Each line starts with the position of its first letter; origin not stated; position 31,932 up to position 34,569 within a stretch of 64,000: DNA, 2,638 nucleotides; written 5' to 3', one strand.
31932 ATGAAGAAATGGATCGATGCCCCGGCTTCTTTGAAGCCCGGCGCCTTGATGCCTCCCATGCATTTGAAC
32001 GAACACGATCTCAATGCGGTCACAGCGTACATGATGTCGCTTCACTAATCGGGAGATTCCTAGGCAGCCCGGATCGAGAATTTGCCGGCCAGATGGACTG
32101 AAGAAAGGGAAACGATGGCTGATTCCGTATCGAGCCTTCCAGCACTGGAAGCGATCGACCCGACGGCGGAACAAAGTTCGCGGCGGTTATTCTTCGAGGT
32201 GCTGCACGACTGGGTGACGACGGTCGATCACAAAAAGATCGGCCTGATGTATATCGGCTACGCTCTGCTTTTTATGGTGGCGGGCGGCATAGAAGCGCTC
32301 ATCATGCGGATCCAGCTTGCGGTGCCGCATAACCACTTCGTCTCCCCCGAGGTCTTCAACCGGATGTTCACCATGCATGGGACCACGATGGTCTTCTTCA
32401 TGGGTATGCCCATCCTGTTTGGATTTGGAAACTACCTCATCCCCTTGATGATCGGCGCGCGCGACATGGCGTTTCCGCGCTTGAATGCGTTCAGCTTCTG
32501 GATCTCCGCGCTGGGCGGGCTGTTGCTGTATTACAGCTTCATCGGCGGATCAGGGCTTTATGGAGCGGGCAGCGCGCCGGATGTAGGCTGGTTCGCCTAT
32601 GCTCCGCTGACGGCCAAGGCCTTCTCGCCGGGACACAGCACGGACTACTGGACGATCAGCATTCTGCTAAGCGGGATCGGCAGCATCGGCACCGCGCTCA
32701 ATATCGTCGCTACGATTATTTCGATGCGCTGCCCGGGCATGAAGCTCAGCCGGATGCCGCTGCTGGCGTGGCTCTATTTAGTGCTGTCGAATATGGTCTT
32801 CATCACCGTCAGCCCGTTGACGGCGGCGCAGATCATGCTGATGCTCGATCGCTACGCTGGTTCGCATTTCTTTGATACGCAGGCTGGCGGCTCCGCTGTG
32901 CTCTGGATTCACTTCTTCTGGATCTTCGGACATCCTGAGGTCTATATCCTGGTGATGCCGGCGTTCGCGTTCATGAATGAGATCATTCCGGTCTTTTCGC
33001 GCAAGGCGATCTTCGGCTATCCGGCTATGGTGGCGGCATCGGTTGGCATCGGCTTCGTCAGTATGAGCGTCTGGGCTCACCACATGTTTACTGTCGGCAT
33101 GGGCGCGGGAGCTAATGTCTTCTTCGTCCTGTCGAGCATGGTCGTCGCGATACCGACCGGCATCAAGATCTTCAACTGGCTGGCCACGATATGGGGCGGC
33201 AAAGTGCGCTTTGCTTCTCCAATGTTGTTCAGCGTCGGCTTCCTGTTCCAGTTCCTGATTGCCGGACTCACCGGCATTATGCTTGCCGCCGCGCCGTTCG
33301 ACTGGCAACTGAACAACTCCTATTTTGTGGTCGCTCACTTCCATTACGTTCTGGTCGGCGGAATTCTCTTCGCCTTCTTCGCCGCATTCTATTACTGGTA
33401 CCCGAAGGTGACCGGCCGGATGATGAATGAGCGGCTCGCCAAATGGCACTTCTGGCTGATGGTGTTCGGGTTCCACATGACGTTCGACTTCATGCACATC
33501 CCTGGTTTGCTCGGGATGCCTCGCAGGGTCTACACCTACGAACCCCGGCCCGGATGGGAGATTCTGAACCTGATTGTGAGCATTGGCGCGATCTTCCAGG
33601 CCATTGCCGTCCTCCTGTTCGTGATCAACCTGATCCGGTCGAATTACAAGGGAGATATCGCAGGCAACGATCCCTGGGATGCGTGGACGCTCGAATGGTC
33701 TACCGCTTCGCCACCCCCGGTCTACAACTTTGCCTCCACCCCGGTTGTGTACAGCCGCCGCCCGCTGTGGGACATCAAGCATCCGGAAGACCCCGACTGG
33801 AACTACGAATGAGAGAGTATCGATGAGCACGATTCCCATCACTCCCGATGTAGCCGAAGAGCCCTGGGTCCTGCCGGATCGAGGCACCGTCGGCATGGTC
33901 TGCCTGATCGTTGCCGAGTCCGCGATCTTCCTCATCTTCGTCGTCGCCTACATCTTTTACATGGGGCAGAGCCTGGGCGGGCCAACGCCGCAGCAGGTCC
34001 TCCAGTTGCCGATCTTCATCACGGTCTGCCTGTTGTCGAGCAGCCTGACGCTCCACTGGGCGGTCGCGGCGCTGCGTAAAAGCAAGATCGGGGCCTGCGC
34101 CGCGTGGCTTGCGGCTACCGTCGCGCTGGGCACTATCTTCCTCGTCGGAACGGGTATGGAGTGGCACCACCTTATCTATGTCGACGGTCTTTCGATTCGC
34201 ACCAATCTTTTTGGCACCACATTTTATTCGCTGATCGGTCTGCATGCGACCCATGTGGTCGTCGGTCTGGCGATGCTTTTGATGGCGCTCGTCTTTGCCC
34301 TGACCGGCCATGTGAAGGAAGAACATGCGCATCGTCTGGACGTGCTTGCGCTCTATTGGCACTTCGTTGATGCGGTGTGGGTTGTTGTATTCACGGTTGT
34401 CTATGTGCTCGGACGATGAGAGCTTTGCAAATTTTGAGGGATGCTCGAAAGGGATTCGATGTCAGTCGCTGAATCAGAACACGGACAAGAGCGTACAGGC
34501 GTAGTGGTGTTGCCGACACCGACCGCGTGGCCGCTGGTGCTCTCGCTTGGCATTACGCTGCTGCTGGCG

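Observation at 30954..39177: Self-contained bc-complex plus caa3 oxidase operon, a candidate obligate supercomplex in a diderm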

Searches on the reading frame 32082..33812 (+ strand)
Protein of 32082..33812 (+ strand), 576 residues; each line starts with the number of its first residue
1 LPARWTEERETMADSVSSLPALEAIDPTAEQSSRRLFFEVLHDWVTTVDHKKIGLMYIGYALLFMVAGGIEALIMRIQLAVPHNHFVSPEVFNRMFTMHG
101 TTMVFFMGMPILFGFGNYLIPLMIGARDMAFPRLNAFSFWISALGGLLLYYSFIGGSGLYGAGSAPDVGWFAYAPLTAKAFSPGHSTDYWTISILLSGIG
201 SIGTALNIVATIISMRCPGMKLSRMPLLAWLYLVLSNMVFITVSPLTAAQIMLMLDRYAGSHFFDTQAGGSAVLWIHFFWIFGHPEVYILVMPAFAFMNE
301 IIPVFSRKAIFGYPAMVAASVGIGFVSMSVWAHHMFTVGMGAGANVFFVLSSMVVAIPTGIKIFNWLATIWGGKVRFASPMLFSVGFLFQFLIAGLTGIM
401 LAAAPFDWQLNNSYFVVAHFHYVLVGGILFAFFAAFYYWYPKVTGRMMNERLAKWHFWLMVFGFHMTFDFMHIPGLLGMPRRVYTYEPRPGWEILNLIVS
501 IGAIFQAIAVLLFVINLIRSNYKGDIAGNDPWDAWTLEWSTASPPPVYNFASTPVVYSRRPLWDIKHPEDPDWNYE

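Call 3: search_protein_families(library=pfam, proteins=[window:32082-33812:+], max_evalue=0.01)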
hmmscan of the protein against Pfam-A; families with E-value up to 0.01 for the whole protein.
window:32082-33812:+ (576 aa): 1 family
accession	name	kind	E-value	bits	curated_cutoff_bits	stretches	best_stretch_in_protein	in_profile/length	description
PF00115.25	COX1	-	3.7e-155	517.5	34.8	1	52-504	1-435/436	Cytochrome C and Quinol oxidase polypeptide I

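Call 4: search_protein_families(library=ncbifam, proteins=[window:32082-33812:+], max_evalue=0.01)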
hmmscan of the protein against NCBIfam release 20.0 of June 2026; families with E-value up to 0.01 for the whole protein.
window:32082-33812:+ (576 aa): 6 families
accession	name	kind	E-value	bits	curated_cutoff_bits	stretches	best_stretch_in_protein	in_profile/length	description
TIGR02891.1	CtaD_CoxA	equivalog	2.7e-210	699.3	670.75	1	44-556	1-504/504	cytochrome c oxidase subunit I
NF050116.1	cyt_aa3_Actin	exception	8e-186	618.9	880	1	44-569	2-520/522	aa3-type cytochrome oxidase subunit I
TIGR02882.1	QoxB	equivalog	2.4e-182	607.7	1015.5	1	41-567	41-561/643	cytochrome aa3 quinol oxidase subunit I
TIGR02843.1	CyoB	equivalog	3.2e-168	561.1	1020.35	1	39-567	42-568/646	cytochrome o ubiquinol oxidase subunit I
NF011592.0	PRK15017.1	equivalog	2.7e-140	469.2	1271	1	41-567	45-569/663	cytochrome o ubiquinol oxidase subunit I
NF041075.1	quin_ox_SoxB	equivalog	2.9e-23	82.6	700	1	61-518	4-451/468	proton pump complex quinol oxidase subunit SoxB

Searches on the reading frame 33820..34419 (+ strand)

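Call 3: search_protein_families(library=pfam, proteins=[window:33820-34419:+], max_evalue=0.01)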
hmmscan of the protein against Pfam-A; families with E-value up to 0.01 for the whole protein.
window:33820-34419:+ (199 aa): 2 families
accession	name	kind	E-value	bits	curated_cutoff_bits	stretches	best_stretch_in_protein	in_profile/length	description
PF00510.24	COX3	-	1.8e-20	74.4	23.8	1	24-198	78-257/258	Cytochrome c oxidase subunit III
PF17197.9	DUF5134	-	0.0063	16.9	29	1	141-195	60-115/152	Domain of unknown function (DUF5134)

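Call 4: search_protein_families(library=ncbifam, proteins=[window:33820-34419:+], max_evalue=0.01)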
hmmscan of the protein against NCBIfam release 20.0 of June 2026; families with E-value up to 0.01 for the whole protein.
window:33820-34419:+ (199 aa): 4 families
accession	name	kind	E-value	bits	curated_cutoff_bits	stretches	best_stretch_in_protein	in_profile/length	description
TIGR02842.1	CyoC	equivalog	1.7e-29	103.4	223.75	1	24-198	3-178/180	cytochrome o ubiquinol oxidase subunit III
NF007944.0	PRK10663.1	equivalog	7.4e-27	94.5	340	1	25-198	28-202/204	cytochrome o ubiquinol oxidase subunit III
NF050119.1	aa3_CtaE_Actin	exception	5.9e-25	88.6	190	1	19-197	8-189/190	aa3-type cytochrome oxidase subunit III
TIGR02897.1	QoxC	equivalog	1.1e-22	81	239.9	1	24-198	12-188/190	cytochrome aa3 quinol oxidase subunit III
